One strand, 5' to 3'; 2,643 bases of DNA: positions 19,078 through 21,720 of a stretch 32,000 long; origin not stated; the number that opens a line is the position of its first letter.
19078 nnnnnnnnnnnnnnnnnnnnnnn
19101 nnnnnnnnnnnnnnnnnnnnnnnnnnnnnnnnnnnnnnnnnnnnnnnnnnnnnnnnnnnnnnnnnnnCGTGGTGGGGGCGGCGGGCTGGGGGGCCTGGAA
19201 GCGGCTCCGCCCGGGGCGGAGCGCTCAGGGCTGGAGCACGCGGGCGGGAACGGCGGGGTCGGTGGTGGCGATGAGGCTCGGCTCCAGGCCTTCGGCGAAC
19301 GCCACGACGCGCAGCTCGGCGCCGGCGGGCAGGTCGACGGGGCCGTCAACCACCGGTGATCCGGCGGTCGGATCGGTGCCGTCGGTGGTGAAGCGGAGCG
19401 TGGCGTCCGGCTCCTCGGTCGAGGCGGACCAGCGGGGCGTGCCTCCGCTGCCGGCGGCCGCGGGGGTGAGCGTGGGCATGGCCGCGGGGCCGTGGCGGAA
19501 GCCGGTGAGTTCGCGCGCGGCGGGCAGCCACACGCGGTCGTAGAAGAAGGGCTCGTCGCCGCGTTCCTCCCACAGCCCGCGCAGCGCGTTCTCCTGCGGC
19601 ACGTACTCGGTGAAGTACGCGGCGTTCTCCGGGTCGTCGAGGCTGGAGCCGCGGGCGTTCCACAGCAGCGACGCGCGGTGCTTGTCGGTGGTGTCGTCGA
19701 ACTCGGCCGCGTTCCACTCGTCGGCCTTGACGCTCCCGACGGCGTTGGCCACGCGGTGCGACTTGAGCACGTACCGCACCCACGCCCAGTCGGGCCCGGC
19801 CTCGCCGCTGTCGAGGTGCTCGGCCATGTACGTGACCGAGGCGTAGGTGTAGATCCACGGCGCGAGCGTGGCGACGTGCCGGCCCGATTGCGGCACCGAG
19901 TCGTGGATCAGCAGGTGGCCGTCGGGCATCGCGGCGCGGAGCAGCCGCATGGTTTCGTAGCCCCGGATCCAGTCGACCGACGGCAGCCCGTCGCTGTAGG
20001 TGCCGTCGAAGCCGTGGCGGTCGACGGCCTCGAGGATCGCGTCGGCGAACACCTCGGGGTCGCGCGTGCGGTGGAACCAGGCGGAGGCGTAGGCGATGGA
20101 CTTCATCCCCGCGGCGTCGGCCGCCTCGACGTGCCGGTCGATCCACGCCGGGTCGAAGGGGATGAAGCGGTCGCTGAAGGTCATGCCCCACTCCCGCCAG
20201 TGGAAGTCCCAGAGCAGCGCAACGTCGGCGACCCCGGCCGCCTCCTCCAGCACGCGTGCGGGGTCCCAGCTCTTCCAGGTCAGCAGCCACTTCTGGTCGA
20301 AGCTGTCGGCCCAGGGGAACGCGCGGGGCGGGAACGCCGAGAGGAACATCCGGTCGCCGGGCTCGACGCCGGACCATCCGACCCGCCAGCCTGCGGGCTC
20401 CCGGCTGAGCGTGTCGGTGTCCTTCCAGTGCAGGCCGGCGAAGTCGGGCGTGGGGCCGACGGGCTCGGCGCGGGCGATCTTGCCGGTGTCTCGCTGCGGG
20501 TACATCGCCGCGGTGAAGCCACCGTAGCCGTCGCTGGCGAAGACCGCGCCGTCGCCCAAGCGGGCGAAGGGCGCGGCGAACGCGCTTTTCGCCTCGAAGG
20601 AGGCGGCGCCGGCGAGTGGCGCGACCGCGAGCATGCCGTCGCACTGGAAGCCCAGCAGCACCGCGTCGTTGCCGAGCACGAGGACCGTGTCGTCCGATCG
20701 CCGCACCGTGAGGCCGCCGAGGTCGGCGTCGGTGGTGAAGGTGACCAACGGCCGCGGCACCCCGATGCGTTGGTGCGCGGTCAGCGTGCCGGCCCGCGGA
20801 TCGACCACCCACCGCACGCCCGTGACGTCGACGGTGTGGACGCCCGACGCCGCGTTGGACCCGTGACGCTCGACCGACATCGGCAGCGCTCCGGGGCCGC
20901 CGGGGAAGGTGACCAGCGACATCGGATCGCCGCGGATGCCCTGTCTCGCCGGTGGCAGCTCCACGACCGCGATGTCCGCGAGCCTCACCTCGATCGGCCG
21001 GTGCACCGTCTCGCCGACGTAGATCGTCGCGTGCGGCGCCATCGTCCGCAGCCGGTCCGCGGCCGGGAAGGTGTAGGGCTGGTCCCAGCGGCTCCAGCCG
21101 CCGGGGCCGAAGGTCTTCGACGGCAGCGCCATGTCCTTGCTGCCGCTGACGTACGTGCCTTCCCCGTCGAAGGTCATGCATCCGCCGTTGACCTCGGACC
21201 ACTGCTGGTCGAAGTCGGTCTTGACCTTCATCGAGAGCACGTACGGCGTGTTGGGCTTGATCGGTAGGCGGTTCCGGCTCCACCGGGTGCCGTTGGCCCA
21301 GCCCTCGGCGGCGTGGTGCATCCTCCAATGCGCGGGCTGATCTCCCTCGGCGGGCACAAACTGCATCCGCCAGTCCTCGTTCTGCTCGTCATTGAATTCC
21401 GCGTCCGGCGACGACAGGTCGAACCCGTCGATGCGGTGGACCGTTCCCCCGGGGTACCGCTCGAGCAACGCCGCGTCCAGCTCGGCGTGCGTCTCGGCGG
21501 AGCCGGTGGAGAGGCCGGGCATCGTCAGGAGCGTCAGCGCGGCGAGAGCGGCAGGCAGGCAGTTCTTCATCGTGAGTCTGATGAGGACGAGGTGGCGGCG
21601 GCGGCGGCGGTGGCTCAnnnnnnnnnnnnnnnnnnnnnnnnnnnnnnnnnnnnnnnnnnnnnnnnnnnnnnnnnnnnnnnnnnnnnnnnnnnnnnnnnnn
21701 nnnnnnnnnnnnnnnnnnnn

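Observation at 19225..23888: Three-member paralog family of ~760-780 aa secreted proteins (tandem pair B/C here, third copy A at 6723..9023)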

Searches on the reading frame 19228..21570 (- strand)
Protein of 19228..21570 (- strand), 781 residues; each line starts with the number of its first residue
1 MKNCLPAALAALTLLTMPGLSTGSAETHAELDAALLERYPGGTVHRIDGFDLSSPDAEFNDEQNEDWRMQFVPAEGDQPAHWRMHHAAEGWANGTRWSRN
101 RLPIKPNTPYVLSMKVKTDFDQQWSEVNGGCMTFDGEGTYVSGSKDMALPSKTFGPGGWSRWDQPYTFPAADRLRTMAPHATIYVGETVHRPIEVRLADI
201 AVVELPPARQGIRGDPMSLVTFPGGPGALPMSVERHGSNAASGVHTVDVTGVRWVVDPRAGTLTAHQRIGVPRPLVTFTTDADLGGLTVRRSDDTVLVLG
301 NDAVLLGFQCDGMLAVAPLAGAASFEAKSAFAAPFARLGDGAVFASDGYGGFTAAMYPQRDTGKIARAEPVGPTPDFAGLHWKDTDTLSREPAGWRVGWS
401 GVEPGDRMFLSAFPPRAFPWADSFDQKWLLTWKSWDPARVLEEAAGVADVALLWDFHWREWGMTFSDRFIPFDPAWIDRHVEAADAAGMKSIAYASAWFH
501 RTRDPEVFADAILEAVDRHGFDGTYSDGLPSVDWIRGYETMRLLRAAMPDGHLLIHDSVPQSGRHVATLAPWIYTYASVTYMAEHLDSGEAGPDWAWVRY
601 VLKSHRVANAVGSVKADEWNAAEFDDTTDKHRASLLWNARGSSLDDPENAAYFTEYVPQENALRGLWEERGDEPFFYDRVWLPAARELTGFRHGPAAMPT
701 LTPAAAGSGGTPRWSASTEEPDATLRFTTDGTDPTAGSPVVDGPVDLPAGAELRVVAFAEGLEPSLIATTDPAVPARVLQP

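Call 9: search_protein_families(library=pfam, proteins=[window:19228-21570:-], max_evalue=1)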
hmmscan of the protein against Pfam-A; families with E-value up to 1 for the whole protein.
window:19228-21570:- (781 aa): 2 families
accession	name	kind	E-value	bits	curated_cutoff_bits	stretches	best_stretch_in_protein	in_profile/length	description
PF13290.12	CHB_HEX_C_1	-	2.4e-09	37.4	22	1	715-768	13-66/67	Chitobiase/beta-hexosaminidase C-terminal domain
PF13287.12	Fn3_assoc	-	4.9e-08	33.4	23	1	718-769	5-56/59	Fn3 associated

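Call 10: search_protein_families(library=ncbifam, proteins=[window:19228-21570:-], max_evalue=1)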
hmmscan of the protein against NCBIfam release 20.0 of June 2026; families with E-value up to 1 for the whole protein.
window:19228-21570:- (781 aa): 1 family
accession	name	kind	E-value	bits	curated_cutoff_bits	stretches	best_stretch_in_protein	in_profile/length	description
NF042962.1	DUF499_antiphage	equivalog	0.1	10.5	1200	1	720-761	850-889/1025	anti-phage-associated DUF499 domain-containing protein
